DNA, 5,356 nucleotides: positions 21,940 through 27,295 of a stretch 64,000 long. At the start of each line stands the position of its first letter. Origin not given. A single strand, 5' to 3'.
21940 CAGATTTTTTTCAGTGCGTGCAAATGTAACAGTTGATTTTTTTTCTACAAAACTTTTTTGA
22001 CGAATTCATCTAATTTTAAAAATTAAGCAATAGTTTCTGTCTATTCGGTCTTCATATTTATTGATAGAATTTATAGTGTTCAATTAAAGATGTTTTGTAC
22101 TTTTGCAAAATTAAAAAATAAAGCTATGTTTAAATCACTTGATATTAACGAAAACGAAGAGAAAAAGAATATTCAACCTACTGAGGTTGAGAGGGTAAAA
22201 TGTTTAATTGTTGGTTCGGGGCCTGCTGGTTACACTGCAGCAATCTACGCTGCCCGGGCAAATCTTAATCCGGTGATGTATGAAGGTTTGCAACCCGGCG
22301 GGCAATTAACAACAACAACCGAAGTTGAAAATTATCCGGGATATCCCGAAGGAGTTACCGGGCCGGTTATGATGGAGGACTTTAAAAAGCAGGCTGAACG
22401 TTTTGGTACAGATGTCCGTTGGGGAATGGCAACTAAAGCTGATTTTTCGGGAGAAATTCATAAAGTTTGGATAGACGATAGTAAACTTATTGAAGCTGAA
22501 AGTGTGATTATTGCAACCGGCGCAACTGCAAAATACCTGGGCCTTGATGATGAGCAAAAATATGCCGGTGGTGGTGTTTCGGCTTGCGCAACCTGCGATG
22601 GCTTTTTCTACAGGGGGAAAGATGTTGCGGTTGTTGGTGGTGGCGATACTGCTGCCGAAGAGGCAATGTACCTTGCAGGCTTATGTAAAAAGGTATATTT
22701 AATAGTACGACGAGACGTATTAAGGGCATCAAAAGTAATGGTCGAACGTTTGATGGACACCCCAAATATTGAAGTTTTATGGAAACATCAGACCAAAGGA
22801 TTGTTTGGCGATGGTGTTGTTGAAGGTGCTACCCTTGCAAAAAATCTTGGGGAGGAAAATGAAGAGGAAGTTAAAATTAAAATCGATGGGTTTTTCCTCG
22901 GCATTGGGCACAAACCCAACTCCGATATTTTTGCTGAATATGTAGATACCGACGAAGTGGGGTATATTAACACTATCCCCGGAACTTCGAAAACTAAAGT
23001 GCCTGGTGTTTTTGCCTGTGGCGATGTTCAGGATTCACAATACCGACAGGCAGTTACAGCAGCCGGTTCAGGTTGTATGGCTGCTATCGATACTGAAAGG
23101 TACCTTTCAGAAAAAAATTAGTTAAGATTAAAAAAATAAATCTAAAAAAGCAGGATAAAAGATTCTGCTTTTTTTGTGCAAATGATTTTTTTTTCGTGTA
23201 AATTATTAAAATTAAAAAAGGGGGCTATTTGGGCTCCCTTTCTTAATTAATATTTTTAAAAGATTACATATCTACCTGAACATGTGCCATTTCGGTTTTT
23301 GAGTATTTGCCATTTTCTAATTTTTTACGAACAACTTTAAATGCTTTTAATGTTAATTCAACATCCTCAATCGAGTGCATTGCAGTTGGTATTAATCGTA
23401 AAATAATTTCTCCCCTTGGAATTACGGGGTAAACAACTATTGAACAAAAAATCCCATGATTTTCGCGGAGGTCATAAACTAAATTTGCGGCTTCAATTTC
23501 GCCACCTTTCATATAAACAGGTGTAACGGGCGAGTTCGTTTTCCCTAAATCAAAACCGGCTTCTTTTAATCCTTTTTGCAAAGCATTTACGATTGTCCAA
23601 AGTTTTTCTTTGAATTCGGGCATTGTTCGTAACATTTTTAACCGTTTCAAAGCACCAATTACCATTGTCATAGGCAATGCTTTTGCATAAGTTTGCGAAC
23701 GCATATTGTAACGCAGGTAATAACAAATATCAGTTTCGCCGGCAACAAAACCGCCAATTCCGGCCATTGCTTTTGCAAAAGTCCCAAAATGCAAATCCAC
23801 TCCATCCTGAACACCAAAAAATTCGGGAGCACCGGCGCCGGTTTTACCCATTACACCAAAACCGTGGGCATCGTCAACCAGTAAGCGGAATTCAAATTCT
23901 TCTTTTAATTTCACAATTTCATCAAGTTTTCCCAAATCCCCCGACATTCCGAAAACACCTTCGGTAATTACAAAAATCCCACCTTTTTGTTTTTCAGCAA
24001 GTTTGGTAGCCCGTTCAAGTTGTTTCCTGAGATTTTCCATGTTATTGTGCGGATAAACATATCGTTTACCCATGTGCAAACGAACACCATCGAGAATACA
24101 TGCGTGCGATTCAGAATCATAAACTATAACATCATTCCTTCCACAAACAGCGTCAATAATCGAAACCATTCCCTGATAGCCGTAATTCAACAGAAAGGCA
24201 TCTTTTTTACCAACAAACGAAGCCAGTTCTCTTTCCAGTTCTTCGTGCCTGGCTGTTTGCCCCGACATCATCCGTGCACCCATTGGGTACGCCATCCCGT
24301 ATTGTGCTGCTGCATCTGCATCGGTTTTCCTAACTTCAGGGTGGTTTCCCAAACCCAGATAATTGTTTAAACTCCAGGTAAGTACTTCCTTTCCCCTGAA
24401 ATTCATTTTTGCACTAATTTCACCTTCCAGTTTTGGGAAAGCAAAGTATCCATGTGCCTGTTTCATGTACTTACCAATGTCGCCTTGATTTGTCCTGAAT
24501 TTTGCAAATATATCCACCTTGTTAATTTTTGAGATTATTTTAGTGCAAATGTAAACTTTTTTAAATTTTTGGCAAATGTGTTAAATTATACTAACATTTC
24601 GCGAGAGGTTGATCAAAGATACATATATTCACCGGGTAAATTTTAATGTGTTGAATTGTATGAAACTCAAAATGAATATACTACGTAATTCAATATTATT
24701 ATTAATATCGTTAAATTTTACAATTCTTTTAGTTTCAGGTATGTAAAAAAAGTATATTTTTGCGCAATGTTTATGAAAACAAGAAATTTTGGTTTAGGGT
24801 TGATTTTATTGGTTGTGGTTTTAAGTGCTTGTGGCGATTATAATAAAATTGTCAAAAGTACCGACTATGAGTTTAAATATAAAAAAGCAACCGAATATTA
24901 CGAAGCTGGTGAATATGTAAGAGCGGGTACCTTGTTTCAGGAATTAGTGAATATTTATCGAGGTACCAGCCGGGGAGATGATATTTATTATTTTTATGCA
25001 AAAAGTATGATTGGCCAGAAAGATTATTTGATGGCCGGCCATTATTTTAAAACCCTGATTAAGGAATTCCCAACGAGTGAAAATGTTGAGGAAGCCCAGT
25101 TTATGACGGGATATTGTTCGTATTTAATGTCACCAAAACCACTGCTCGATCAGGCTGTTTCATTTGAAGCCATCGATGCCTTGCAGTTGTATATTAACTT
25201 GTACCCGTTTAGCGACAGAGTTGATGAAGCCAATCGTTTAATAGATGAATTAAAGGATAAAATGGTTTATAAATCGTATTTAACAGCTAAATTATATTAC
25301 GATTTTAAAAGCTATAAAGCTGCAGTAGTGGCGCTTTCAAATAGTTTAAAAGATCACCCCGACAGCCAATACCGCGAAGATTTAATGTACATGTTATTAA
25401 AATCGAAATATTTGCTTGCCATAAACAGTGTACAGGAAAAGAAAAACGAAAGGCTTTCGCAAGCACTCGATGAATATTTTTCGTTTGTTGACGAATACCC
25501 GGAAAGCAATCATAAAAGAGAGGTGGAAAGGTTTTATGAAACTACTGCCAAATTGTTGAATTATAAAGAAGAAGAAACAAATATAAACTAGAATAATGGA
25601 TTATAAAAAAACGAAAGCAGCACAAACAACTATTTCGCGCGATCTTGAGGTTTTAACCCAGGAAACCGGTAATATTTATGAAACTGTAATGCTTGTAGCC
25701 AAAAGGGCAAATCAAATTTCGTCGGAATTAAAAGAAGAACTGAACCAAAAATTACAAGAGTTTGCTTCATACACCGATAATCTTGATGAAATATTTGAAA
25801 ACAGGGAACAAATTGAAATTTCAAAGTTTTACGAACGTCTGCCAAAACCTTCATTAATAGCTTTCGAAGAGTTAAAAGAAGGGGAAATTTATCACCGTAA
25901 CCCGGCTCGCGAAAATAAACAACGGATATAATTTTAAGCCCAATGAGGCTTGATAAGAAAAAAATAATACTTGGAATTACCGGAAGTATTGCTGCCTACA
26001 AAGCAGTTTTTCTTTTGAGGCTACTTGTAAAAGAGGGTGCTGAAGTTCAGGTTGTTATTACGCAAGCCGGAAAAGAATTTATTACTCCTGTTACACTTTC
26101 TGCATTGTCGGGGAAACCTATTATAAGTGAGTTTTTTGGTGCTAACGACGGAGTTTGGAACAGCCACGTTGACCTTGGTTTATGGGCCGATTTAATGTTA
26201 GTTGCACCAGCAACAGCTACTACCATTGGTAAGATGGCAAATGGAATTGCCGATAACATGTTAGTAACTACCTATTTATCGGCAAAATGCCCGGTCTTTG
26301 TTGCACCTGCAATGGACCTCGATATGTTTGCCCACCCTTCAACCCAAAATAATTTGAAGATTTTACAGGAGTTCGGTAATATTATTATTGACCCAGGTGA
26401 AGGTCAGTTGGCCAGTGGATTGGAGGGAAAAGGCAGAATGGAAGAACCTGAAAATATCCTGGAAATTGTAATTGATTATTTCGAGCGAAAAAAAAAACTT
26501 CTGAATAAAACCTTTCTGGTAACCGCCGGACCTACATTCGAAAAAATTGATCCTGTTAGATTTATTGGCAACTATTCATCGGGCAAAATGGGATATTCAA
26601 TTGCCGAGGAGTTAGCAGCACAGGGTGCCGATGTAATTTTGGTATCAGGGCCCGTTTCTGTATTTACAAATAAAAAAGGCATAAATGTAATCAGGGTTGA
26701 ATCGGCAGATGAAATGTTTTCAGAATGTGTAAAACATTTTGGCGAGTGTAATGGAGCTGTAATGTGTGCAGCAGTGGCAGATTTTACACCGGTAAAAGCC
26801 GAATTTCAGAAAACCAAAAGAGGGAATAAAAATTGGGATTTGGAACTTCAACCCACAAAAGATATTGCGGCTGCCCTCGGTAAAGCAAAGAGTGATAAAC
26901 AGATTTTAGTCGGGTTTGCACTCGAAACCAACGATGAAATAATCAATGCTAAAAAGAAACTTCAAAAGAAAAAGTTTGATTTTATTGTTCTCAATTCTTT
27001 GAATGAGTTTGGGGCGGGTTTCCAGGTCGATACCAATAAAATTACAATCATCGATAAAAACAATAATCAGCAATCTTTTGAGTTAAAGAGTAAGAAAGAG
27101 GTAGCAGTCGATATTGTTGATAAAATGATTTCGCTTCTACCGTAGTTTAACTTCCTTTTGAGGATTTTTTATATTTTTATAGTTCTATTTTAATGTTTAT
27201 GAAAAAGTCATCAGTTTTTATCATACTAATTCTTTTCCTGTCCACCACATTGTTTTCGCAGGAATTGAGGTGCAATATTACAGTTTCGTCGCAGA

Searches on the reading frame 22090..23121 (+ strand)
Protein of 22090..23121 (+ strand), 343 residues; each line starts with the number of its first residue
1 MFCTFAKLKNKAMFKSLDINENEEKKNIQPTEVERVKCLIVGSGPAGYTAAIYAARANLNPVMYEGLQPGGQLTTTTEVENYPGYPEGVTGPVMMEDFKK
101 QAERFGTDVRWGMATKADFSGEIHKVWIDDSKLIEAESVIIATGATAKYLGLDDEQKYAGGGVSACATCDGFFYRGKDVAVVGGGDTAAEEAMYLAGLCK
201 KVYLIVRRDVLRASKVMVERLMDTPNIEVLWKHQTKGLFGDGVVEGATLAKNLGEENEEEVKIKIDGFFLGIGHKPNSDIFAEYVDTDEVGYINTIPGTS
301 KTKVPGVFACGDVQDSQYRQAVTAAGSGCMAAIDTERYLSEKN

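Call 61: search_protein_families(library=pfam, proteins=[window:22090-23121:+], max_evalue=0.00001)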
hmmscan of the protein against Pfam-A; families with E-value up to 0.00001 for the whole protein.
window:22090-23121:+ (343 aa): 4 families
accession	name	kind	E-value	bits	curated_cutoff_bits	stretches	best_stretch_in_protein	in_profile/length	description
PF07992.20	Pyr_redox_2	-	6.2e-45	154.3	26.1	1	37-328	2-291/291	Pyridine nucleotide-disulphide oxidoreductase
PF13738.12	Pyr_redox_3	-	1.4e-15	57.8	30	1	131-311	120-305/305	Pyridine nucleotide-disulphide oxidoreductase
PF00070.33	Pyr_redox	-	4.9e-13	49.8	22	1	179-246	2-76/82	Pyridine nucleotide-disulphide oxidoreductase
PF01134.28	GIDA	-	3.3e-07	30.2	22.1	0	38-64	2-28/391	Glucose inhibited division protein A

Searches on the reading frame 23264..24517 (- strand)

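Call 61: search_protein_families(library=pfam, proteins=[window:23264-24517:-], max_evalue=0.00001)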
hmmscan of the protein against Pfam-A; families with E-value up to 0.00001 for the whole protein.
window:23264-24517:- (417 aa): 1 family
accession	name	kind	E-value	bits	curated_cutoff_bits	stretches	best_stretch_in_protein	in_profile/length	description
PF00155.27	Aminotran_1_2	-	5.5e-35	121.7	19.7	1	44-391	2-359/361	Aminotransferase class I and II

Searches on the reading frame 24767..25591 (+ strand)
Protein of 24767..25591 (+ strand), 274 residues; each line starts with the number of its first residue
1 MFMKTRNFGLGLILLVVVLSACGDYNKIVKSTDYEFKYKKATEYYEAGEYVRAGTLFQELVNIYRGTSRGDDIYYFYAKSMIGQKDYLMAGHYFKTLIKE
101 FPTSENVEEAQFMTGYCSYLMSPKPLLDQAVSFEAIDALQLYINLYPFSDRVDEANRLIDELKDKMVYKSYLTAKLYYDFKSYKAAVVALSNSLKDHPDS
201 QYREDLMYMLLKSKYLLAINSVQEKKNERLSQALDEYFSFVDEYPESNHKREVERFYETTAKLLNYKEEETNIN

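Call 61: search_protein_families(library=pfam, proteins=[window:24767-25591:+], max_evalue=0.00001)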
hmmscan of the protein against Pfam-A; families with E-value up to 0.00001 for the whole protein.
window:24767-25591:+ (274 aa): 2 families
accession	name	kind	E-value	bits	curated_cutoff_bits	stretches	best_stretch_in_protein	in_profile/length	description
PF13525.12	YfiO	-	4.3e-17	63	25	1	38-226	9-200/203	Outer membrane lipoprotein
PF13174.12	TPR_6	-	1.6e-07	31.9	26.3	0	78-104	7-33/33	Tetratricopeptide repeat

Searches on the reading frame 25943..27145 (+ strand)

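Call 61: search_protein_families(library=pfam, proteins=[window:25943-27145:+], max_evalue=0.00001)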
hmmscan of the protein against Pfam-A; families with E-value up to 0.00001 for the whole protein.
window:25943-27145:+ (400 aa): 2 families
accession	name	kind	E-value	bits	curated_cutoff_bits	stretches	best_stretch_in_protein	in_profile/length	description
PF04127.22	DFP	-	2e-65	220.5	22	1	188-370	3-186/186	DNA/pantothenate metabolism flavoprotein C-terminal domain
PF02441.25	Flavoprotein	-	5e-35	120.9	22.7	1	6-178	1-160/162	Flavoprotein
